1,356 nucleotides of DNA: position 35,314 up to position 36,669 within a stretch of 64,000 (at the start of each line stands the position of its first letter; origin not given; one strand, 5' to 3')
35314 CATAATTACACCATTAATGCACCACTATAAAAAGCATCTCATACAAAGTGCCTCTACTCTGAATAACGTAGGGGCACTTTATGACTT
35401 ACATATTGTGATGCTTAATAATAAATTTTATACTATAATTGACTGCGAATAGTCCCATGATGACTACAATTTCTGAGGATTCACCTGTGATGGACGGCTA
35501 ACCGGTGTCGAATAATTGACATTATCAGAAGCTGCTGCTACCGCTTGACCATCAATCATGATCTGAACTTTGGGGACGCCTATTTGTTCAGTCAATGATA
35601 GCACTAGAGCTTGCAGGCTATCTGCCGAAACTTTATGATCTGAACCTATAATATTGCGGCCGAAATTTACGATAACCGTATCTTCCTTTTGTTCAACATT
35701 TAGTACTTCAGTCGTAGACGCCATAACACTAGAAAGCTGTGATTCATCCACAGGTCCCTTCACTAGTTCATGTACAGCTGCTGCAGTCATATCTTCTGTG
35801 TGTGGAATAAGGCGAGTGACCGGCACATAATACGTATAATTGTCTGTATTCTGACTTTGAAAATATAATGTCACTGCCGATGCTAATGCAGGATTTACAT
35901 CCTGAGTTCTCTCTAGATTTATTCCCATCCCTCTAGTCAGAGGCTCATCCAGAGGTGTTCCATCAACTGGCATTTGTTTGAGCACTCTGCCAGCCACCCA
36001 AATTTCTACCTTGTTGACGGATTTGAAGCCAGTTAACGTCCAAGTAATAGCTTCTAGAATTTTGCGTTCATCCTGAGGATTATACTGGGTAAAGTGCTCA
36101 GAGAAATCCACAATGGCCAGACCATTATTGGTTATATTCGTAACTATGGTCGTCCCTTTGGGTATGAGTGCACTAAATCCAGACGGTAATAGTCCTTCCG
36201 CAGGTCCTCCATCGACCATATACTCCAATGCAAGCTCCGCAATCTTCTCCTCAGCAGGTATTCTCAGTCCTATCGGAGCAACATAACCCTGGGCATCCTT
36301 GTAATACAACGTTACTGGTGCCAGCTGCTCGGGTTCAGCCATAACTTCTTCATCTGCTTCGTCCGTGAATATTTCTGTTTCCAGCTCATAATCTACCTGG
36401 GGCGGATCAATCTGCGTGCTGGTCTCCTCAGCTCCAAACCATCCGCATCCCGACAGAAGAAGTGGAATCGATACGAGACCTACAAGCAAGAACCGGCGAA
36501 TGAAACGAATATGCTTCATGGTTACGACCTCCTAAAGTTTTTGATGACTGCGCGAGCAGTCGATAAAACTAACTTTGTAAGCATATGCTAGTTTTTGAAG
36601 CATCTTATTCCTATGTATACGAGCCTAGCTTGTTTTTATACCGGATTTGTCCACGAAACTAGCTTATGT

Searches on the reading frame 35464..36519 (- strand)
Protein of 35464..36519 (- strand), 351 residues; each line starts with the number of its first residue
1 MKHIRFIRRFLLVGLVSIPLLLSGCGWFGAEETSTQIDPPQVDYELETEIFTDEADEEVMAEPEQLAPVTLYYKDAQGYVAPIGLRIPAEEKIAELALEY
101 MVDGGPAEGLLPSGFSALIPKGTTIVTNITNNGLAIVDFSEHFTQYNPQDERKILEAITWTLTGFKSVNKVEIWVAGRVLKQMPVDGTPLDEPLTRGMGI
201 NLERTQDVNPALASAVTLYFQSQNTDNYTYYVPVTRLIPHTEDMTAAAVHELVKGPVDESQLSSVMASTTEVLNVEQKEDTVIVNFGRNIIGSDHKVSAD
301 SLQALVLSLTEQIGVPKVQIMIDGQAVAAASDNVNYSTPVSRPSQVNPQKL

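Call 23: find_encoding_contigs(protein=window:35464-36519:-, flank=10000, max_places=6)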
Protein window:35464-36519:- (351 aa): no gene with exactly this product is on record in the collection.

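Call 24: find_homologous_proteins(query=window:35464-36519:-)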
Query window:35464-36519:- (351 aa): 1074 proteins with E <= 0.001 among 8000 candidates; the best 120 are listed.
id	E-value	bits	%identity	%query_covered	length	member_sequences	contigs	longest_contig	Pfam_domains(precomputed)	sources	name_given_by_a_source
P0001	2.0e-205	699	90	100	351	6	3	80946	PF10646.15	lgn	-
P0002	9.6e-198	674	87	100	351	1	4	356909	PF10646.15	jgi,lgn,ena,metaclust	metaclust:\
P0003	1.1e-192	657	84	100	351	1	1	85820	PF10646.15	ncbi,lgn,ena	-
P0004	1.0e-190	651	84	100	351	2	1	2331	PF10646.15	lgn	-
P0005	3.0e-189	646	82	100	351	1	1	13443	PF10646.15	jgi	jgi:germination protein M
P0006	9.4e-189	645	82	100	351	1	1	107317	PF10646.15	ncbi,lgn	ncbi:MAG: GerMN domain-containing protein [Paenibacillaceae bacterium]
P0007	1.4e-177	608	77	100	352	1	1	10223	PF10646.15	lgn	-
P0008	2.9e-175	600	76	100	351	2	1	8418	PF10646.15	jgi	jgi:germination protein M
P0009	2.7e-157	541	72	92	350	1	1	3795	PF10646.15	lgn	-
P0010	8.6e-133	461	61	99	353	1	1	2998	PF10646.15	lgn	-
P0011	4.6e-131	455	61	100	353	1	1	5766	PF10646.15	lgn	-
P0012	7.8e-131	454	60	99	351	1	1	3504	PF10646.15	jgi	-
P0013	5.0e-130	452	62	99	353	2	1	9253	PF10646.15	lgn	-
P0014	9.1e-127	441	59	100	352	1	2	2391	PF10646.15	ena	-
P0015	3.1e-121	423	58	100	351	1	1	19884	PF10646.15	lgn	-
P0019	6.2e-117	409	55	99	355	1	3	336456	PF10646.15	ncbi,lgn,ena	-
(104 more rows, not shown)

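Call 25: find_encoding_contigs(protein=P0001, flank=10000, max_places=2)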
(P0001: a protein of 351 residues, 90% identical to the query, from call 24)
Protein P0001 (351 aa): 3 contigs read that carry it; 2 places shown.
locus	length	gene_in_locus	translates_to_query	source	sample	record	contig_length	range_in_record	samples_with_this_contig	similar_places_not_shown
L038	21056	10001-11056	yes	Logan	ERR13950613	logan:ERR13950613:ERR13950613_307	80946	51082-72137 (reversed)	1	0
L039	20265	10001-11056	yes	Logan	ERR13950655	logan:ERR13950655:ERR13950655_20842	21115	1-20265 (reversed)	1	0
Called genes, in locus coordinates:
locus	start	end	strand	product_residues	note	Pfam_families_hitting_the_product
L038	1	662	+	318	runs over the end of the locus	PF00070:Pyr_redox (faint), PF01266:DAO (faint), PF07992:Pyr_redox_2, PF13738:Pyr_redox_3 (faint)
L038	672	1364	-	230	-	PF09929:DUF2161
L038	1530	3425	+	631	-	PF08298:AAA_PrkA, PF06798:PrkA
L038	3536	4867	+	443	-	PF01554:MatE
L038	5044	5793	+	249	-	PF01471:PG_binding_1, PF00188:CAP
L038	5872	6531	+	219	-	PF09580:Spore_YhcN_YlaJ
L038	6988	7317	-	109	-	-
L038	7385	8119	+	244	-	PF03848:TehB, PF13489:Methyltransf_23, PF01209:Ubie_methyltran, PF13847:Methyltransf_31, PF08241:Methyltransf_11, PF08242:Methyltransf_12, PF13649:Methyltransf_25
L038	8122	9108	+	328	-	PF00753:Lactamase_B, PF19583:ODP (faint), PF21221:B_lactamase-like_C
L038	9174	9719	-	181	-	PF04608:PgpA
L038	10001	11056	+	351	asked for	PF10646:Germane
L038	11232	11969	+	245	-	PF01138:RNase_PH, PF03725:RNase_PH_C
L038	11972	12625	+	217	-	PF01725:Ham1p_like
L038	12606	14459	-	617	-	PF13522:GATase_6, PF13537:GATase_7, PF00733:Asn_synthase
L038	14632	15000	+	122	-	-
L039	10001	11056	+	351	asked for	PF10646:Germane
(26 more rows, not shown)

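Call 26: find_encoding_contigs(protein=P0002, flank=10000, max_places=2)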
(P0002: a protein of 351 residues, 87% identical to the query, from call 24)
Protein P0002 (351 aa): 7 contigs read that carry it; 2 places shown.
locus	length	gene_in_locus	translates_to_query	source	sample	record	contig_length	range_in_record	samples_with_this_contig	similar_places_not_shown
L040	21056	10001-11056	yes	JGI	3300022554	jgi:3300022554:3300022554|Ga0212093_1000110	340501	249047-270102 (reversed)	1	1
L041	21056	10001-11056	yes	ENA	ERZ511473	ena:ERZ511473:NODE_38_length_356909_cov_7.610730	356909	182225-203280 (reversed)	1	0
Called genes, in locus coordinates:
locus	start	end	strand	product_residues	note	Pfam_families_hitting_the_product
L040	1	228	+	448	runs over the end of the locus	PF01554:MatE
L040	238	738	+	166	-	-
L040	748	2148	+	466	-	PF19363:DUF5939, PF00211:Guanylate_cyc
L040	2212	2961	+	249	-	PF01471:PG_binding_1, PF00188:CAP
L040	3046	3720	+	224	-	PF09580:Spore_YhcN_YlaJ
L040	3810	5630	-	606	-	PF00989:PAS, PF13426:PAS_9, PF08447:PAS_3, PF13426:PAS_9, PF00989:PAS, PF08448:PAS_4, PF13426:PAS_9, PF00512:HisKA, +5 more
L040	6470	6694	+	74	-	PF00196:GerE, PF04545:Sigma70_r4 (weak), PF08281:Sigma70_r4_2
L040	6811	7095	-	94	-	-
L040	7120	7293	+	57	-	-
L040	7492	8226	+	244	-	PF03848:TehB (weak), PF13489:Methyltransf_23, PF01209:Ubie_methyltran, PF13847:Methyltransf_31, PF08241:Methyltransf_11, PF08242:Methyltransf_12, PF13649:Methyltransf_25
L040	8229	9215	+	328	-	PF00753:Lactamase_B, PF19583:ODP (faint), PF21221:B_lactamase-like_C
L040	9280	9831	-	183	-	PF04608:PgpA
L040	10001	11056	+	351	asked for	PF10646:Germane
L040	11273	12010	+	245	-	PF01138:RNase_PH, PF03725:RNase_PH_C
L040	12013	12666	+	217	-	PF01725:Ham1p_like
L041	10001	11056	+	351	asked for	PF10646:Germane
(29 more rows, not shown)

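Call 27: find_encoding_contigs(protein=P0003, flank=10000, max_places=2)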
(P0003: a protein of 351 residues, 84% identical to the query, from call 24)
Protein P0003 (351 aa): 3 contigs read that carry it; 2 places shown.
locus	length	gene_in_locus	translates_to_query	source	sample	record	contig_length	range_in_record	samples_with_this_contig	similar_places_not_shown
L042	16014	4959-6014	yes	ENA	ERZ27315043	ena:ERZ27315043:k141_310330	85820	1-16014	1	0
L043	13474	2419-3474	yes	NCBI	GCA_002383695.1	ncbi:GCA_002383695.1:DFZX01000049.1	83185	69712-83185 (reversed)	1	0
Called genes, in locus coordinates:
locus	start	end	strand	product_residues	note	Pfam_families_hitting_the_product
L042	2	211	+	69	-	?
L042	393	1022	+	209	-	PF00440:TetR_N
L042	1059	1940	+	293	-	PF03096:Ndr (weak), PF00561:Abhydrolase_1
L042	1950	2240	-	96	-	-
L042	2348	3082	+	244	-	PF03848:TehB (weak), PF13489:Methyltransf_23, PF01209:Ubie_methyltran, PF13847:Methyltransf_31, PF08241:Methyltransf_11, PF08242:Methyltransf_12, PF13649:Methyltransf_25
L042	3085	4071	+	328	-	PF00753:Lactamase_B, PF21221:B_lactamase-like_C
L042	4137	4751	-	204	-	PF04608:PgpA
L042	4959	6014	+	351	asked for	PF10646:Germane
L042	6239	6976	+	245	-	PF01138:RNase_PH, PF03725:RNase_PH_C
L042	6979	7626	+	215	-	PF01725:Ham1p_like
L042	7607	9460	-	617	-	PF13522:GATase_6, PF13537:GATase_7, PF00733:Asn_synthase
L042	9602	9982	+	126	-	-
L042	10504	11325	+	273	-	-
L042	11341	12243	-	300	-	PF00149:Metallophos, PF12850:Metallophos_2 (weak)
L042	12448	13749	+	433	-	PF05697:Trigger_N, PF00254:FKBP_C, PF05698:Trigger_C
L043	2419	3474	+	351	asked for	PF10646:Germane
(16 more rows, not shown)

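Call 28: find_encoding_contigs(protein=P0006, flank=10000, max_places=2)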
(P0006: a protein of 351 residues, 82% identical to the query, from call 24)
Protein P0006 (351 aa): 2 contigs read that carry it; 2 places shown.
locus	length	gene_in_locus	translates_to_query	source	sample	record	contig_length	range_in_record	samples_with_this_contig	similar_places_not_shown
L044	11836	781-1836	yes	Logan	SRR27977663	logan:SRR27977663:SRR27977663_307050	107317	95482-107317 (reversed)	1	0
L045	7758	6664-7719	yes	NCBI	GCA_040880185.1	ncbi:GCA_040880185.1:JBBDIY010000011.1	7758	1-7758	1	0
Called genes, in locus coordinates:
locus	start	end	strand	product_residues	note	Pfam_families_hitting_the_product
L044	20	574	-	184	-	PF04608:PgpA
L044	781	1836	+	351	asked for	PF10646:Germane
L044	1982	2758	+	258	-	PF01138:RNase_PH, PF03725:RNase_PH_C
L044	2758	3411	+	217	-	PF01725:Ham1p_like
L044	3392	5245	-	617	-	PF13522:GATase_6, PF13537:GATase_7, PF00733:Asn_synthase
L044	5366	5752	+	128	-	-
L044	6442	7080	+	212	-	PF13151:DUF3990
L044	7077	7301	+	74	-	-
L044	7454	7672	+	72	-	-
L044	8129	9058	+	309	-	-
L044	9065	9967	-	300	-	PF00149:Metallophos, PF12850:Metallophos_2 (weak)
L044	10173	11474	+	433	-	PF05697:Trigger_N, PF00254:FKBP_C, PF05698:Trigger_C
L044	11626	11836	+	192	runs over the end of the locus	PF00574:CLP_protease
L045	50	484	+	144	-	-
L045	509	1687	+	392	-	PF00395:SLH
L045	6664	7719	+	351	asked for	PF10646:Germane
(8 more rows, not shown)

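Call 60: find_encoding_contigs(protein=P0007, flank=10000, max_places=1)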
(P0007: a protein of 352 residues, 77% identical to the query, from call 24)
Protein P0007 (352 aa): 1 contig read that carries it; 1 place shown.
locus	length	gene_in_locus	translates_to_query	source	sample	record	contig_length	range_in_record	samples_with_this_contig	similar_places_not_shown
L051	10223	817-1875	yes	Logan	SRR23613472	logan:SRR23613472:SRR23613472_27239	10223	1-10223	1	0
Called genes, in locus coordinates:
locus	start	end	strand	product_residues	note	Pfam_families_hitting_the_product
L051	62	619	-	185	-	PF04608:PgpA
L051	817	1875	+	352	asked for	PF10646:Germane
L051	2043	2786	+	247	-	PF01138:RNase_PH, PF03725:RNase_PH_C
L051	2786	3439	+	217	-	PF01725:Ham1p_like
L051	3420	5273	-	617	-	PF13522:GATase_6, PF13537:GATase_7, PF00733:Asn_synthase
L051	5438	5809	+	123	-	-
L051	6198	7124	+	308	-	-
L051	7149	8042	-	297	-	PF00149:Metallophos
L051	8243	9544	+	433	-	PF05697:Trigger_N, PF00254:FKBP_C, PF05698:Trigger_C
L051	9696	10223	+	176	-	?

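Call 61: find_encoding_contigs(protein=P0019, flank=10000, max_places=1)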
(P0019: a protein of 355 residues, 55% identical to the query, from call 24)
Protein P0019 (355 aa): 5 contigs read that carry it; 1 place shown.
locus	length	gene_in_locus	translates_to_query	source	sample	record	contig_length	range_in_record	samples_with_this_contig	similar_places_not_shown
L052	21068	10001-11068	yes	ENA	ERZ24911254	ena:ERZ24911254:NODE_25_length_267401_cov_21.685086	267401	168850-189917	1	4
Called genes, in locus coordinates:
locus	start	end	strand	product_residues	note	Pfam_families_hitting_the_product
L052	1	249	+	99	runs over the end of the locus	-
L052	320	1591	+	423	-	PF13517:FG-GAP_3 (faint), PF01839:FG-GAP (faint), PF21348:RGL11_C (weak)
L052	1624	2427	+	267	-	PF01522:Polysacc_deac_1, PF03065:Glyco_hydro_57 (weak)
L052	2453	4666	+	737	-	PF18370:RGI_lyase, PF13517:FG-GAP_3 (faint), PF21348:RGL11_C, PF01839:FG-GAP (faint), PF21348:RGL11_C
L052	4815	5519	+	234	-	PF01471:PG_binding_1, PF00188:CAP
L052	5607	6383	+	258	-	PF09580:Spore_YhcN_YlaJ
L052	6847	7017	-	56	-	PF00196:GerE, PF08281:Sigma70_r4_2 (weak)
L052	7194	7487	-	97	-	-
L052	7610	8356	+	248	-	PF01209:Ubie_methyltran, PF03848:TehB (weak), PF13489:Methyltransf_23, PF13847:Methyltransf_31, PF08241:Methyltransf_11, PF08242:Methyltransf_12, PF13649:Methyltransf_25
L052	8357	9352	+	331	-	PF00753:Lactamase_B, PF12706:Lactamase_B_2 (faint), PF21221:B_lactamase-like_C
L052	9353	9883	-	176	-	PF04608:PgpA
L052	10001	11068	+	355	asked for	PF10646:Germane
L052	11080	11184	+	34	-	-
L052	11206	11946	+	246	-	PF01138:RNase_PH, PF03725:RNase_PH_C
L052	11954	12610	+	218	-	PF01725:Ham1p_like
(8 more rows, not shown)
